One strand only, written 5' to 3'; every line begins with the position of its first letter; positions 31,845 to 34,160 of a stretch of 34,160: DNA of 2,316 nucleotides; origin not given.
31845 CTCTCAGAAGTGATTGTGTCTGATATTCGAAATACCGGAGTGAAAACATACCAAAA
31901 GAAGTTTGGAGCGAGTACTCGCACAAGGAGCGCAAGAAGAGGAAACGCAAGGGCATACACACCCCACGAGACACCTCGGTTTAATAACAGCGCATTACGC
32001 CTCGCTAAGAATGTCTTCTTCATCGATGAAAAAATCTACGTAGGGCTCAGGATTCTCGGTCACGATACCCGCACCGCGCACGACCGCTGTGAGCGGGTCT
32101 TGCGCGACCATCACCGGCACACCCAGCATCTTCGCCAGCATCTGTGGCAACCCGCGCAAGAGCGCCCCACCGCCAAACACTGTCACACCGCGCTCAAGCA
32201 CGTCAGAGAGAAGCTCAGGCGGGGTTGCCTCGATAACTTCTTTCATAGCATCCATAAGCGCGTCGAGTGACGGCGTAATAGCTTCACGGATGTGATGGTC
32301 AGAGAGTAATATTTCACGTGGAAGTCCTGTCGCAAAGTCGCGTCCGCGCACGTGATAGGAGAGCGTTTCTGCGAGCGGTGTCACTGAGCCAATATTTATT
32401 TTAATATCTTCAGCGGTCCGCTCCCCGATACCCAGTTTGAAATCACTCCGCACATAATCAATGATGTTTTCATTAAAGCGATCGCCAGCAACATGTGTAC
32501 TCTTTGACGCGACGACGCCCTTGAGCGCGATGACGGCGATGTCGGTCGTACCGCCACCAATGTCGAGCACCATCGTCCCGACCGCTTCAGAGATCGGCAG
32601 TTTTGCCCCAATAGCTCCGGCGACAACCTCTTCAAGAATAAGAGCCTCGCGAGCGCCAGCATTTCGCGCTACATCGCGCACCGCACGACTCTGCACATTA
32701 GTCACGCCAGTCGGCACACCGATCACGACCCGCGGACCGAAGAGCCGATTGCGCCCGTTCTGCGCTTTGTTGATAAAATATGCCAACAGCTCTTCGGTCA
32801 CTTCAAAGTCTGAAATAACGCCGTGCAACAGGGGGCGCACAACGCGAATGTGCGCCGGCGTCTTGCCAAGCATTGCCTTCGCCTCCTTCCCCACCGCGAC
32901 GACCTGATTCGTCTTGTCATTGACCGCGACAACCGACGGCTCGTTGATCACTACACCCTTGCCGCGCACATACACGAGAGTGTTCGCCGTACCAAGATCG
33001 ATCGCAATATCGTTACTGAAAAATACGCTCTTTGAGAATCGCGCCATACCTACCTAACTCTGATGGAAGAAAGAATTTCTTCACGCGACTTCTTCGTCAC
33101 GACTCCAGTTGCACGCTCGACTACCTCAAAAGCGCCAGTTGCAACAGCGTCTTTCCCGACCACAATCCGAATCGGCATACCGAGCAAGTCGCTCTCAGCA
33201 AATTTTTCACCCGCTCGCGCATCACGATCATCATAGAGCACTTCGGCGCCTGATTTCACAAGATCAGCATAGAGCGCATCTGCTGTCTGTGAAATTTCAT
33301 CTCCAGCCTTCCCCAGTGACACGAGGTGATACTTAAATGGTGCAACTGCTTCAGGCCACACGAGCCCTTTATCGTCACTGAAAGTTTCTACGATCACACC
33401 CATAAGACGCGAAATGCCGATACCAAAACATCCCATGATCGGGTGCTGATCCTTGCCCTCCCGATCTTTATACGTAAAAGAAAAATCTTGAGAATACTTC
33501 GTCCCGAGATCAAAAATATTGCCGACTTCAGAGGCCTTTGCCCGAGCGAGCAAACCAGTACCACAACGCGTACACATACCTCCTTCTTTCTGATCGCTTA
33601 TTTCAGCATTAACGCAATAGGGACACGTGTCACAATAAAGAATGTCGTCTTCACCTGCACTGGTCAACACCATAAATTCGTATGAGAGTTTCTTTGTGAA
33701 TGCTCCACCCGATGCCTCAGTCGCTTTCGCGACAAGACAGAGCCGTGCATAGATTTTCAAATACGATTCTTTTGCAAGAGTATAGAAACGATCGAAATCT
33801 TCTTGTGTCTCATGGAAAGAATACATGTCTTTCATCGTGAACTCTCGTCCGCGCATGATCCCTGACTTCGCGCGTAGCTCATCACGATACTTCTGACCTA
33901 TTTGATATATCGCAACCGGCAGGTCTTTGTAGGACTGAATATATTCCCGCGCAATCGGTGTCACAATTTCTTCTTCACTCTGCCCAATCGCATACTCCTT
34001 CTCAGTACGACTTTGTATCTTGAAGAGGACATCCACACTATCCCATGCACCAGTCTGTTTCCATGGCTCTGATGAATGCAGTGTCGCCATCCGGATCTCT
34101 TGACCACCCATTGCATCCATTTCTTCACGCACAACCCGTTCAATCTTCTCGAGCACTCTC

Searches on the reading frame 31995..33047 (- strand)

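Call 8: search_protein_families(library=pfam, proteins=[window:31995-33047:-], max_evalue=0.001)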
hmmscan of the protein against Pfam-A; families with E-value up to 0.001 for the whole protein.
window:31995-33047:- (350 aa): 5 families
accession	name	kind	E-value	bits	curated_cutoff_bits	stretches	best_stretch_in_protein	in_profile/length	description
PF06723.19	MreB_Mbl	-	5.1e-130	433.5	27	1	11-333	1-322/327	MreB/Mbl protein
PF00012.26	HSP70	-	1.4e-10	40.5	20.6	1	86-207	112-242/599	Hsp70 protein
PF14450.12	FtsA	-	2.7e-10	41.1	31.8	1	159-319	1-114/127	Cell division protein FtsA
PF00022.25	Actin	-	3.7e-05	22.9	27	0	34-201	28-189/410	Actin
PF08841.16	DDR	-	0.00015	21.3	24.6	1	141-217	118-189/328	Diol dehydratase reactivase ATPase-like domain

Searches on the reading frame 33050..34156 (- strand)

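Call 8: search_protein_families(library=pfam, proteins=[window:33050-34156:-], max_evalue=0.001)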
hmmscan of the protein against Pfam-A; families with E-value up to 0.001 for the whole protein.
window:33050-34156:- (368 aa): 2 families
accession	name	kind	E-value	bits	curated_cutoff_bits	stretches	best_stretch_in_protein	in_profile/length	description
PF00587.30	tRNA-synt_2b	-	3.9e-30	105.7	29.3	1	45-258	1-178/179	tRNA synthetase class II core domain (G, H, P, S and T)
PF03129.25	HGTP_anticodon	-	1.6e-15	57.5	21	1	280-366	6-92/94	Anticodon binding domain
